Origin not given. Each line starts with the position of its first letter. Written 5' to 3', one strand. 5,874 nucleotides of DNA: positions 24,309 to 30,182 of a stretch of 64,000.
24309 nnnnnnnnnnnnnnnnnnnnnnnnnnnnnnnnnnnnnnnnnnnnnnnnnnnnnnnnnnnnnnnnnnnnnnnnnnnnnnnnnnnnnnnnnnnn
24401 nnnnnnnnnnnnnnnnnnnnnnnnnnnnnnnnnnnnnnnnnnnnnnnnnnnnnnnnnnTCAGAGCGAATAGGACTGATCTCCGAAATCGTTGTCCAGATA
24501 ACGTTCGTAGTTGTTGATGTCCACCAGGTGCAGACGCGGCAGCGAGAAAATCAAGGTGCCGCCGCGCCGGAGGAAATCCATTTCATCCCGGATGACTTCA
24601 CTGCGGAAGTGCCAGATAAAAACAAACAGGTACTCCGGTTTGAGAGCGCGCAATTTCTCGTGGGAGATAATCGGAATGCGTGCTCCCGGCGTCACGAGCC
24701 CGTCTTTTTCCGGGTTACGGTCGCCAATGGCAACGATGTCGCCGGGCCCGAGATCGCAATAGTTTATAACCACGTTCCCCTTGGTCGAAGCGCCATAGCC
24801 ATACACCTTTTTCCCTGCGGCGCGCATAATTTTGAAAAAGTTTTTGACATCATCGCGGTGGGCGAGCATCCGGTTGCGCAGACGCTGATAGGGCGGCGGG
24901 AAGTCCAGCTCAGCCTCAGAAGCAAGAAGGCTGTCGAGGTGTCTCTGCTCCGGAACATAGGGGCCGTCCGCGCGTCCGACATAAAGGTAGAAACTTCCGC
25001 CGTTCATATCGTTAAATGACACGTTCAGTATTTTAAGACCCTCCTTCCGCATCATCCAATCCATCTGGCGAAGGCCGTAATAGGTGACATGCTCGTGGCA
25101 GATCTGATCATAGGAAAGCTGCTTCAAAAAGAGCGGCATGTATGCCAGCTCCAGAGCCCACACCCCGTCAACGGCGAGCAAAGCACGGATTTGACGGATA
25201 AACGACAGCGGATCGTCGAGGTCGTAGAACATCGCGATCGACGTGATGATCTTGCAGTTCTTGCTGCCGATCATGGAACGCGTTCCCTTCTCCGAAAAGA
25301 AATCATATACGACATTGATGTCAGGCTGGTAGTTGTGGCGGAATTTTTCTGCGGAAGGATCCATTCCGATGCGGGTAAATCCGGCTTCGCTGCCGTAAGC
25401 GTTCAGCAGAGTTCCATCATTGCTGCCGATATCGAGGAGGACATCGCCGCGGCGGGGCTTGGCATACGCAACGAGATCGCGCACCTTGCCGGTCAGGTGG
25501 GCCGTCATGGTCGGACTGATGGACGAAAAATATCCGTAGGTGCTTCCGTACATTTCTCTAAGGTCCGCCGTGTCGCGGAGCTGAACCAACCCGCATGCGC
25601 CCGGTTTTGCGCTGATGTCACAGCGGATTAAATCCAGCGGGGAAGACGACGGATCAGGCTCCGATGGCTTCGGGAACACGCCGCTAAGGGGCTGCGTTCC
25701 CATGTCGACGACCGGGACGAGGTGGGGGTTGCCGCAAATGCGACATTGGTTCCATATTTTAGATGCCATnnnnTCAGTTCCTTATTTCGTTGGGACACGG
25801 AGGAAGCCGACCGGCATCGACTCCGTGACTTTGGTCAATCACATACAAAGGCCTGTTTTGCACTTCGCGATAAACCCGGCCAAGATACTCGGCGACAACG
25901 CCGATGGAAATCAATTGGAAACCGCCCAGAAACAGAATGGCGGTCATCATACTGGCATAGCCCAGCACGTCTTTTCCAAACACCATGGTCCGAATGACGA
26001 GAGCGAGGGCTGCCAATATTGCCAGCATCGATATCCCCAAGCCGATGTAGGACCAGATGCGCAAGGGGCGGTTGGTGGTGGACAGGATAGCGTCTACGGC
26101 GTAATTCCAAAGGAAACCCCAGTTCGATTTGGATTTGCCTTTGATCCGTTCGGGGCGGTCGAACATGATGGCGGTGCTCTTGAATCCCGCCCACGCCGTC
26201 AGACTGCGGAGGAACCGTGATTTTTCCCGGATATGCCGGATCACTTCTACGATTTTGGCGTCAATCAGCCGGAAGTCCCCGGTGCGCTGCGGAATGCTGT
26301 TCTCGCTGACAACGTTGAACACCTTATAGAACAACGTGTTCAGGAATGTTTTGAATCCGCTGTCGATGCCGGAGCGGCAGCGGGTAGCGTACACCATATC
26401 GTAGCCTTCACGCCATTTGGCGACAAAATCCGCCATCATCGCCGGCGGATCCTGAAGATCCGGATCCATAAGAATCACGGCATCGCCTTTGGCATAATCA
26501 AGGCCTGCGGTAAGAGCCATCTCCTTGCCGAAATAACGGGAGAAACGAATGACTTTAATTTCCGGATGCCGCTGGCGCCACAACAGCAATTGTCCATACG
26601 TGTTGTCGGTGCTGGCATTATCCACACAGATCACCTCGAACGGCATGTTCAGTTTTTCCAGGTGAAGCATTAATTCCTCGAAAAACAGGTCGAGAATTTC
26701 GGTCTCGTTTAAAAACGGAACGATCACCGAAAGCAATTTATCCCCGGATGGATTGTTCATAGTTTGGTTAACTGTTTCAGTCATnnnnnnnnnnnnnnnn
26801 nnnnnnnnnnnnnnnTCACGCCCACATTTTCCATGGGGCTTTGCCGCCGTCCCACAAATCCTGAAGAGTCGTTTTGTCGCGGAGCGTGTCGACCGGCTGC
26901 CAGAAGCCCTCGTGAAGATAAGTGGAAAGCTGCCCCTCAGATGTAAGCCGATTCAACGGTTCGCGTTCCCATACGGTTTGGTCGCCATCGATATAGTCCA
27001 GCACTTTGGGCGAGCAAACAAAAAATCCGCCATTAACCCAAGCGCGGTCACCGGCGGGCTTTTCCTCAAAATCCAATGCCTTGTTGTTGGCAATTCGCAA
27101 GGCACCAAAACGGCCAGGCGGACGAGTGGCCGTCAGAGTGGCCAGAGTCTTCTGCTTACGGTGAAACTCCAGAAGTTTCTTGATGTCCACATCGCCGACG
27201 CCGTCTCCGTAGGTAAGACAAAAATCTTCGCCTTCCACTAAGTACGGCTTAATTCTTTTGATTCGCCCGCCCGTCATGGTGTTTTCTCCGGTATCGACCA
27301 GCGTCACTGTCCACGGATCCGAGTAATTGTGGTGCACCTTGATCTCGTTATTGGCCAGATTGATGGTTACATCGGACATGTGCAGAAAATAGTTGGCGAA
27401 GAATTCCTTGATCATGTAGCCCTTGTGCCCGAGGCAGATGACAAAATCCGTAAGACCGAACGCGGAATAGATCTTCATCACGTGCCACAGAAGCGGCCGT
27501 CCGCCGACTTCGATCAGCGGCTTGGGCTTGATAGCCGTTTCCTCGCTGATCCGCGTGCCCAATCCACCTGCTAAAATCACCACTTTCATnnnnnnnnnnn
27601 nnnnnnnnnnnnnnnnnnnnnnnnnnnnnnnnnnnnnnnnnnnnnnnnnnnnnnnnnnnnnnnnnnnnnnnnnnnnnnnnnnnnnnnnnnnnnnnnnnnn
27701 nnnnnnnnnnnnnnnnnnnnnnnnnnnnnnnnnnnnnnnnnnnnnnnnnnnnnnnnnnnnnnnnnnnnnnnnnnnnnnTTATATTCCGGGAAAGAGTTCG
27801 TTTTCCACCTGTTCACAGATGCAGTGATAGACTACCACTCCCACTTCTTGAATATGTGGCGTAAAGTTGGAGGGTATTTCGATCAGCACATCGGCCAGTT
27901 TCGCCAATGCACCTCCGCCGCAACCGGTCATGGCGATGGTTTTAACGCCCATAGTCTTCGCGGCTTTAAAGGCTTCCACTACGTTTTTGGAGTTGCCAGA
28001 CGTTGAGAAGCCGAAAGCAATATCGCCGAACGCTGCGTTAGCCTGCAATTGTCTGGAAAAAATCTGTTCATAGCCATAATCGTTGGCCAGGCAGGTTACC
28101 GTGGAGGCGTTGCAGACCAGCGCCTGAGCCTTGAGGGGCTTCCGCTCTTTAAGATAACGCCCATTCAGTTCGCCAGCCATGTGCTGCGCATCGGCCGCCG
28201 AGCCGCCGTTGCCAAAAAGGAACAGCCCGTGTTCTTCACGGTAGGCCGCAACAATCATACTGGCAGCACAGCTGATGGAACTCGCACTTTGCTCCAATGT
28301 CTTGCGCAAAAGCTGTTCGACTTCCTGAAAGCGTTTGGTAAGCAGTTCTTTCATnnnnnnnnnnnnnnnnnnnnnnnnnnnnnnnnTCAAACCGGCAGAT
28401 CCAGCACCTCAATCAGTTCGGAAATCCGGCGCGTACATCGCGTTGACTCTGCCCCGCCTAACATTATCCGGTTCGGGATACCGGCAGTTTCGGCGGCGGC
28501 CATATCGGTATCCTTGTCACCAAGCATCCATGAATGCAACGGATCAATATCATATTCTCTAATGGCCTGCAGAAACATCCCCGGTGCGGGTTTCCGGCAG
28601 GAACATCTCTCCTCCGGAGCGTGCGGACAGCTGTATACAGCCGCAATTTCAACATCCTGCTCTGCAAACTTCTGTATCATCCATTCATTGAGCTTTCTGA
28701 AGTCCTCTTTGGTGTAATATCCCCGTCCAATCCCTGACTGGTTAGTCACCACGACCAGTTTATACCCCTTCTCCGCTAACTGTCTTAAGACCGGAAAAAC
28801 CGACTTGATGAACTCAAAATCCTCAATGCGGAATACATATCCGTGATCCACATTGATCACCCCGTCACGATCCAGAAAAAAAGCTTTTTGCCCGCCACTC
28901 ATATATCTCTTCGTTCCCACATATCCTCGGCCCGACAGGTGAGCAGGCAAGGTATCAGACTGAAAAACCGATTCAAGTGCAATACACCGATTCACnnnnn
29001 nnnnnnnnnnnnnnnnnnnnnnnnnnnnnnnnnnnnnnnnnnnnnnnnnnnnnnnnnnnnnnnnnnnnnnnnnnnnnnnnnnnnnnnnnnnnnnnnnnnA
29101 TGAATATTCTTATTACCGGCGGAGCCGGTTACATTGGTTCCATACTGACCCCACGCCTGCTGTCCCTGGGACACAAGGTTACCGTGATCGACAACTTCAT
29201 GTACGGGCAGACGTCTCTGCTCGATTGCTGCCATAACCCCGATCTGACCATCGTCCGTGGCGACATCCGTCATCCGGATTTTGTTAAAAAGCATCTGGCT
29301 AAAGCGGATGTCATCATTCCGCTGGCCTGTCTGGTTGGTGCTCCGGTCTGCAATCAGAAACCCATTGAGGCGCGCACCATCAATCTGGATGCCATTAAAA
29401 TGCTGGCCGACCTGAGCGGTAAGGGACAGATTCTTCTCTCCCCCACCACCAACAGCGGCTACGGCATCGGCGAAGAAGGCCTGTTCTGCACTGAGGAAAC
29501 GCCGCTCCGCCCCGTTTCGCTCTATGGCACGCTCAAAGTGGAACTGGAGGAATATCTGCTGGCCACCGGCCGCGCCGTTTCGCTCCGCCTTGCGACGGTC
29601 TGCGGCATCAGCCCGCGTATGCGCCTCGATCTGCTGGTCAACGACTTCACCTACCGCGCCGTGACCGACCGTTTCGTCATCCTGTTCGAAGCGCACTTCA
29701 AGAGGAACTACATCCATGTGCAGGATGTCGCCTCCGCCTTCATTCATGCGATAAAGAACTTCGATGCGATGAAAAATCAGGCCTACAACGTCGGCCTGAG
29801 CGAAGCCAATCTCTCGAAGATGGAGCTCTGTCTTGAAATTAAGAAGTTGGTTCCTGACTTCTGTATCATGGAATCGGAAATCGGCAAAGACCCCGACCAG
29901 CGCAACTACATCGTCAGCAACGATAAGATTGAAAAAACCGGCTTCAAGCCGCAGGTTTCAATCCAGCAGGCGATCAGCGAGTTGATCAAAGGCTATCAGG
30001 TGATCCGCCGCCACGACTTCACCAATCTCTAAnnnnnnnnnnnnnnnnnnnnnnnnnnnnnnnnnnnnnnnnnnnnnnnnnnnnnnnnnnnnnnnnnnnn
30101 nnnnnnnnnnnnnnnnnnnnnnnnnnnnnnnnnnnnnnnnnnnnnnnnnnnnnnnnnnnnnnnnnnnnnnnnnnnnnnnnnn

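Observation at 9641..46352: Modular lipid-linked glycosylation locus: five GT-C-like proteins, four next to a GT2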

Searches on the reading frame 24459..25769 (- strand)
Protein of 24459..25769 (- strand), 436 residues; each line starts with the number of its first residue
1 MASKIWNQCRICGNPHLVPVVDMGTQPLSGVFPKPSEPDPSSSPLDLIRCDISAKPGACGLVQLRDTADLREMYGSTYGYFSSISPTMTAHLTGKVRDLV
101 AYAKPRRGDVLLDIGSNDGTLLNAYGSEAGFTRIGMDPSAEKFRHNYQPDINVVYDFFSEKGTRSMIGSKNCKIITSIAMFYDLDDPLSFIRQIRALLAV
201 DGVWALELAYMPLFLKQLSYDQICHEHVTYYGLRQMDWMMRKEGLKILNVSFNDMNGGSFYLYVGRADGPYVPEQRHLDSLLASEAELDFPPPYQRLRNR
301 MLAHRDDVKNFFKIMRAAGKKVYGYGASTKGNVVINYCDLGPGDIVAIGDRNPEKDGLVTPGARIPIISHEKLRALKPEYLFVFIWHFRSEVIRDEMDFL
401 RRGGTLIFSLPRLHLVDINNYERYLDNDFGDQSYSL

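Call 4: search_protein_families(library=pfam, proteins=[window:24459-25769:-])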
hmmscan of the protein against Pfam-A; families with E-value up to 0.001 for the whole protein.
window:24459-25769:- (436 aa): 3 families
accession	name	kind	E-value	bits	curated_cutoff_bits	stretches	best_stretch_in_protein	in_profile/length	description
PF08484.17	Methyltransf_14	-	2e-39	135.4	23.5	1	255-411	2-160/160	C-methyltransferase C-terminal domain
PF13489.12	Methyltransf_23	-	1.5e-16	61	27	1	90-248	3-162/164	Methyltransferase domain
PF08421.16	Methyltransf_13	-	1.7e-14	54.2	31.3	1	9-74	1-62/62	Putative zinc binding domain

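Call 8: search_protein_families(library=ncbifam, max_evalue=0.01, proteins=[window:24459-25769:-])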
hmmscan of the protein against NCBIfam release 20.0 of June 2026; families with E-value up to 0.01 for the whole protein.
window:24459-25769:- (436 aa): 1 family
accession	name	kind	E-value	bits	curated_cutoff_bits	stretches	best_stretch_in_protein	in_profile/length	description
NF045667.1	MTase_DVU1556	equivalog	0.0067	15.9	155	0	97-206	12-119/213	DVU_1556 family methyltransferase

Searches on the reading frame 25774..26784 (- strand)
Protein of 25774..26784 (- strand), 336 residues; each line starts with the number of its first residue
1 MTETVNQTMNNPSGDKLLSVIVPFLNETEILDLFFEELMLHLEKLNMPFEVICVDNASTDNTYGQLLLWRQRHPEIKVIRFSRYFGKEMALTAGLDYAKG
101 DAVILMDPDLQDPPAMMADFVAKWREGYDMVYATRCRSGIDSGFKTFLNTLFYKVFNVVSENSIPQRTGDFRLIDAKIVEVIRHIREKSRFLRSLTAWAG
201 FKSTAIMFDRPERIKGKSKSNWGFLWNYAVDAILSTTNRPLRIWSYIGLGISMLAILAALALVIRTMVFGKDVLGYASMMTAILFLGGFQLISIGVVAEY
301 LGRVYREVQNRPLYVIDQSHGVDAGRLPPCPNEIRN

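Call 4: search_protein_families(library=pfam, proteins=[window:25774-26784:-])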
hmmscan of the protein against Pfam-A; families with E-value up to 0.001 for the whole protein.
window:25774-26784:- (336 aa): 1 family
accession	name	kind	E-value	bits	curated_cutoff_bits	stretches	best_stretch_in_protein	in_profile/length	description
PF00535.33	Glycos_transf_2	-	8.2e-25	88.1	23.3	1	19-180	1-165/168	Glycosyl transferase family 2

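Call 9: search_protein_families(library=ncbifam, max_evalue=0.01, proteins=[window:25774-26784:-])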
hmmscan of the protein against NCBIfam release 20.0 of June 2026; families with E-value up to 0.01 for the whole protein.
window:25774-26784:- (336 aa): 15 families
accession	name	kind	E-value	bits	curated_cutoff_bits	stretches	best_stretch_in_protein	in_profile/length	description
NF047588.1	GlcsyltransPgfSStrep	equivalog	1.3e-78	264.3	500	1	18-319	3-305/308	glycosyltransferase PgfS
NF007986.1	PRK10714.1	equivalog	1.2e-41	142.7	529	1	18-318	8-310/316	undecaprenyl-phosphate 4-deoxy-4-formamido-L-arabinose transferase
TIGR03937.1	PgaC_IcaA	equivalog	4.8e-11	42.3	422.3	1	13-109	42-135/407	poly-beta-1,6-N-acetyl-D-glucosamine synthase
NF007482.0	PRK10073.1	equivalog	7.1e-10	38.4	423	1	16-117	6-103/334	glycosyltransferase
NF041875.1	EPS_EpsD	equivalog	1.3e-08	34.6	370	1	18-135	1-115/325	exopolysaccharide biosynthesis glycosyltransferase EpsD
TIGR04283.1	glyco_like_mftF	equivalog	2.5e-07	30.5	182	1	18-117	1-90/221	TIGR04283 family arsenosugar biosynthesis glycosyltransferase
NF010496.0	PRK13915.1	equivalog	6.7e-07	28.7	262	1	14-118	29-135/307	glucosyl-3-phosphoglycerate synthase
NF045692.1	OglycostaseCruG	equivalog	4e-06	26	600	1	18-131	43-160/386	2'-O-glycosyltransferase CruG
TIGR03965.1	mycofact_glyco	equivalog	4.8e-06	25.7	280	1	10-123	69-178/467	mycofactocin biosynthesis glycosyltransferase MftF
TIGR04182.1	glyco_TIGR04182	equivalog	7.8e-06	25.5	325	0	19-159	3-132/293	S-layer glycoprotein N-glycosyltransferase AglJ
NF047683.1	TeichurnBiosyTuaG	equivalog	2.1e-05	24.3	400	1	16-109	6-96/252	teichuronic acid biosynthesis protein TuaG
NF038302.1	EPS_HpsE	equivalog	0.0001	21.4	300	1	18-109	3-96/307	hormogonium polysaccharide biosynthesis glycosyltransferase HpsE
TIGR03111.1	glyc2_xrt_Gpos1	hypoth_equivalog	0.00012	21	363.95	1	18-120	51-152/439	TIGR03111 family XrtG-associated glycosyltransferase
NF050050.1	ProtGlycPglI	equivalog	0.00015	21.2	500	1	18-133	4-117/306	GalNAc(5)-diNAcBac-PP-undecaprenol beta-1,3-glucosyltransferase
NF041391.1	DPhHxTase_Halo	equivalog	0.0011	18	375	1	50-184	26-155/213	dolichyl-phosphate hexose transferase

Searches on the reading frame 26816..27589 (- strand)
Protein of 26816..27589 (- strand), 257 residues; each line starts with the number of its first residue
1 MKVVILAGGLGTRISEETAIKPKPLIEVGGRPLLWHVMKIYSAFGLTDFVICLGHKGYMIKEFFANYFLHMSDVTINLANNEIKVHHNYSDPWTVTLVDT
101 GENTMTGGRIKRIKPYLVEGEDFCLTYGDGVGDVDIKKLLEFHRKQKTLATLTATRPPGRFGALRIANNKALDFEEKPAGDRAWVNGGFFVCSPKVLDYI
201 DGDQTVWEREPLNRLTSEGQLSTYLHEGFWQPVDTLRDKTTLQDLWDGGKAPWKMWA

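Call 4: search_protein_families(library=pfam, proteins=[window:26816-27589:-])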
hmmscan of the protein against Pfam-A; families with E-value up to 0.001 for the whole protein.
window:26816-27589:- (257 aa): 2 families
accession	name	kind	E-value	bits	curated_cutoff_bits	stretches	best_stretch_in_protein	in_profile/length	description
PF00483.29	NTP_transferase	-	1.5e-15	57.9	21.2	1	2-201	1-190/245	Nucleotidyl transferase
PF12804.13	NTP_transf_3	-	3.5e-08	34.2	27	1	3-56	1-49/160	MobA-like NTP transferase domain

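Call 9: search_protein_families(library=ncbifam, max_evalue=0.01, proteins=[window:26816-27589:-])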
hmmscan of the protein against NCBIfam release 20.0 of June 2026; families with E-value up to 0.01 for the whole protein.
window:26816-27589:- (257 aa): 36 families (the best 25 are shown)
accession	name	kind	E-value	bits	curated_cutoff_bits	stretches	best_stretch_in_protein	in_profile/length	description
TIGR02623.1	G1P_cyt_trans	equivalog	1.9e-132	440.4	300.25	1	1-256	1-255/255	glucose-1-phosphate cytidylyltransferase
TIGR03992.1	Arch_glmU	subfamily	3e-20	72.4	292.1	2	1-69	1-69/393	bifunctional sugar-1-phosphate nucleotidylyltransferase/acetyltransferase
NF052502.1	man1P_GTase_Rv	exception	1.4e-17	63.6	440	1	2-237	2-221/352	mannose-1-phosphate guanylyltransferase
NF045761.1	NAMPUrTaseMurU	equivalog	2.3e-16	60.3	250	1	1-238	1-219/226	N-acetylmuramate alpha-1-phosphate uridylyltransferase MurU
NF049965.1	GlMnHpPGnyltfHddC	equivalog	1e-15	58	300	2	1-72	1-72/221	D-glycero-D-manno-heptose 1-phosphate guanosyltransferase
NF041313.1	UDPGP_AglF_Halo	equivalog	9.1e-15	54.7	400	1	1-68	1-68/234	UTP--glucose-1-phosphate uridylyltransferase AglF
NF041173.1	Sug_nt_acttase_Thmprot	equivalog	3.5e-13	49.3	600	2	74-202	50-178/405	bifunctional sugar-1-phosphate nucleotidylyltransferase/acetyltransferase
NF041135.1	IPPtranDIPPsyn_Thcocales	equivalog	1.4e-11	44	580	1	1-68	1-65/419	bifunctional L-myo-inositol-1-phosphate cytidylyltransferase/CDP-L-myo-inositol myo-inositolphosphotransferase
TIGR01173.1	glmU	equivalog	1.4e-10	40.6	366.85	1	1-146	1-120/452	bifunctional UDP-N-acetylglucosamine diphosphorylase/glucosamine-1-phosphate N-acetyltransferase GlmU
TIGR01208.1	rmlA_long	equivalog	3.1e-10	39.5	320.25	1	2-66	1-66/353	glucose-1-phosphate thymidylyltransferase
NF045697.1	MurNAcPUrMurU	equivalog_domain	9.2e-08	31.8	370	1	4-53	1-50/229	N-acetylmuramate alpha-1-phosphate uridylyltransferase MurU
TIGR02091.1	glgC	equivalog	1e-07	31.3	424.9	1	3-236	3-249/364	glucose-1-phosphate adenylyltransferase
NF003670.0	PRK05293.1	equivalog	1.7e-07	30.5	470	1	126-237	124-249/382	glucose-1-phosphate adenylyltransferase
NF010934.1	PRK14354.1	equivalog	1.3e-06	27.2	450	1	3-66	2-62/447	bifunctional UDP-N-acetylglucosamine diphosphorylase/glucosamine-1-phosphate N-acetyltransferase GlmU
TIGR00454.1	TIGR00454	hypoth_equivalog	6.9e-06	26.1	174.7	1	1-65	1-61/183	TIGR00454 family protein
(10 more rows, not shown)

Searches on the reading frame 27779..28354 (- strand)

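Call 4: search_protein_families(library=pfam, proteins=[window:27779-28354:-])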
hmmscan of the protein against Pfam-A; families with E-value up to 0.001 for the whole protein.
window:27779-28354:- (191 aa): 2 families
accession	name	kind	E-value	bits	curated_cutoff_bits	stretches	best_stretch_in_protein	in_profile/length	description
PF13580.11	SIS_2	-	5.1e-28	98.3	27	1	9-144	3-138/138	SIS domain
PF01380.27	SIS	-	4.4e-09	36.7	25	1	102-163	46-107/131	SIS domain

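Call 84: search_protein_families(library=ncbifam, max_evalue=1e-10, proteins=[window:27779-28354:-])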
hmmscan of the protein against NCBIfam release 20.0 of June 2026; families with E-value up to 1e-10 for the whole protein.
window:27779-28354:- (191 aa): 6 families
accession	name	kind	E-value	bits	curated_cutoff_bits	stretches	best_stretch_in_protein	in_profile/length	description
NF010546.0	PRK13936.1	equivalog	7e-54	182.6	276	1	2-189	4-194/197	phosphoheptose isomerase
TIGR00441.1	gmhA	equivalog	1.2e-52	178.1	209.45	1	32-184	2-154/154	D-sedoheptulose 7-phosphate isomerase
NF010547.0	PRK13938.1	equivalog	3.6e-47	160.6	320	1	32-188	36-192/196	D-sedoheptulose 7-phosphate isomerase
NF001628.0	PRK00414.1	equivalog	2.6e-42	144.6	265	1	2-187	3-190/192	D-sedoheptulose 7-phosphate isomerase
NF008138.0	PRK10886.1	equivalog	1.1e-33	116.6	352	1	9-189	9-192/196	DnaA initiator-associating protein DiaA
NF002805.0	PRK02947.1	subfamily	4.4e-13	48.9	135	1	6-144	5-142/247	sugar isomerase domain-containing protein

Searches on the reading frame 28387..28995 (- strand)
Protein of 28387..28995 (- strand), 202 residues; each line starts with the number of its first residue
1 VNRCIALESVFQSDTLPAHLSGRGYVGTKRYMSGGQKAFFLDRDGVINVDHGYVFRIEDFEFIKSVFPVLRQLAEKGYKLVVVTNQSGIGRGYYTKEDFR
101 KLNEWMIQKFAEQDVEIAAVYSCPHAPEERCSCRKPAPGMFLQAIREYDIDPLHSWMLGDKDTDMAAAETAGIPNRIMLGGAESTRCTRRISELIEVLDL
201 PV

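Call 4: search_protein_families(library=pfam, proteins=[window:28387-28995:-])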
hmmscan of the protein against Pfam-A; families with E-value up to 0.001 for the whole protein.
window:28387-28995:- (202 aa): 4 families
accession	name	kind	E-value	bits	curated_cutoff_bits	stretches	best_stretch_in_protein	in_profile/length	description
PF13242.12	Hydrolase_like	-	8.8e-12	45.2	22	1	133-184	2-54/75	HAD-hyrolase-like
PF00702.32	Hydrolase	-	1e-10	42.7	26.4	1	43-172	79-191/191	haloacid dehalogenase-like hydrolase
PF13419.12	HAD_2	-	4.2e-10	40.5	23.8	1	130-173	130-173/178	Haloacid dehalogenase-like hydrolase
PF08645.17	PNK3P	-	1.3e-09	38.5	22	1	46-149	11-110/161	Polynucleotide kinase 3 phosphatase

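Call 84: search_protein_families(library=ncbifam, max_evalue=1e-10, proteins=[window:28387-28995:-])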
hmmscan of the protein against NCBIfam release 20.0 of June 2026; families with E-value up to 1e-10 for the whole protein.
window:28387-28995:- (202 aa): 8 families
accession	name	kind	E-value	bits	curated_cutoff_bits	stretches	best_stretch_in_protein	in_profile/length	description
NF006506.0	PRK08942.1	equivalog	2.2e-57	193.5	178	1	36-183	3-152/182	D-glycero-beta-D-manno-heptose 1,7-bisphosphate 7-phosphatase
TIGR00213.1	GmhB_yaeD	subfamily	8.8e-56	188.3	149.6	1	37-181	2-152/176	D-glycero-beta-D-manno-heptose 1,7-bisphosphate 7-phosphatase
NF050049.1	HBPPhtaseGmhB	domain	2.7e-50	170.5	250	1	36-181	3-146/171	D-glycero-alpha-D-manno-heptose-1,7-bisphosphate 7-phosphatase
TIGR01656.1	Histidinol-ppas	subfamily_domain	1.5e-42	145.1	84.15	1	37-175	1-142/149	histidinol-phosphate phosphatase domain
TIGR01662.1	HAD-SF-IIIA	subfamily_domain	7.2e-36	123.4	44.6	1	37-173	1-133/141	HAD-IIIA family hydrolase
NF003937.0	PRK05446.1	equivalog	1.1e-32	113.4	443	1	36-174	3-144/355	bifunctional histidinol-phosphatase/imidazoleglycerol-phosphate dehydratase HisB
TIGR01261.1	hisB_Nterm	equivalog_domain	6.2e-31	107.1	140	1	36-173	1-141/161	histidinol-phosphatase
NF005264.0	PRK06769.1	equivalog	3.8e-23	82.2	217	1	37-183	5-141/175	HAD-IIIA family hydrolase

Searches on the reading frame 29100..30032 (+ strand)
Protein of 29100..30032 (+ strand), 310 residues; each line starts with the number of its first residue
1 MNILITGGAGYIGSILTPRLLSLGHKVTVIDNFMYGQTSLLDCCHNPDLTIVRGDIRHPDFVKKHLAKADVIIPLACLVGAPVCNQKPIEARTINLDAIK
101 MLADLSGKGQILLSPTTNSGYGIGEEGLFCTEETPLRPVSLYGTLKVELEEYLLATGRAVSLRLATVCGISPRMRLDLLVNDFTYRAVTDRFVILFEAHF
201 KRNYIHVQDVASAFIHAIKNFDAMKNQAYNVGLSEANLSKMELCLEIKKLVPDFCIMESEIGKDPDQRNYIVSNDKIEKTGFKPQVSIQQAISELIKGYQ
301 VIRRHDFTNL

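Call 4: search_protein_families(library=pfam, proteins=[window:29100-30032:+])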
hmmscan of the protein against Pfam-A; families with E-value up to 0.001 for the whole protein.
window:29100-30032:+ (310 aa): 7 families
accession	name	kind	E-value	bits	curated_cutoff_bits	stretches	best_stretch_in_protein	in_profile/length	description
PF01370.27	Epimerase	-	5.2e-29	101.8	20.9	1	3-232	1-240/240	NAD dependent epimerase/dehydratase family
PF16363.11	GDP_Man_Dehyd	-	1.7e-17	64.4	27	1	4-294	1-331/332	GDP-mannose 4,6 dehydratase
PF04321.23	RmlD_sub_bind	-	1.6e-08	34.5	27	1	1-174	1-158/287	RmlD substrate binding domain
PF01073.25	3Beta_HSD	-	1.8e-08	34.2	22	1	4-80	1-78/280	3-beta hydroxysteroid dehydrogenase/isomerase family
PF02719.21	Polysacc_synt_2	-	6.8e-05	22.6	20.2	1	3-106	1-115/293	Polysaccharide biosynthesis protein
PF05368.20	NmrA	-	0.00025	21.2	27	0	2-75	4-76/298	NmrA-like family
PF13460.12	NAD_binding_10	-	0.00061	20.1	27.2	0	7-73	1-65/184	NAD(P)H-binding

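Call 84: search_protein_families(library=ncbifam, max_evalue=1e-10, proteins=[window:29100-30032:+])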
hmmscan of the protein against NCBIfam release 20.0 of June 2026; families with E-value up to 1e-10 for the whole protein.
window:29100-30032:+ (310 aa): 6 families
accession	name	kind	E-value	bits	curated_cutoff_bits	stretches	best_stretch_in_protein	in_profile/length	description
TIGR01179.1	galE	equivalog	1.6e-24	86.4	262.3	1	2-170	1-179/332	UDP-glucose 4-epimerase GalE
TIGR01181.1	dTDP_gluc_dehyt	equivalog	7.8e-17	61.3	365.1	1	2-300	1-312/321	dTDP-glucose 4,6-dehydratase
NF008872.0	PRK11908.1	equivalog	1.2e-13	50.9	294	0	2-136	3-137/349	bifunctional UDP-4-keto-pentose/UDP-xylose synthase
TIGR04180.1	EDH_00030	hypoth_equivalog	1.5e-13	50.5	475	1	3-251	1-256/297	NAD-dependent 4,6-dehydratase LegB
NF007956.0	PRK10675.1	subfamily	1.2e-11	44.3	394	0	1-106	1-111/338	UDP-glucose 4-epimerase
TIGR02197.1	heptose_epim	equivalog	5.8e-11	42.1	274.6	0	3-237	1-247/316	ADP-glyceromanno-heptose 6-epimerase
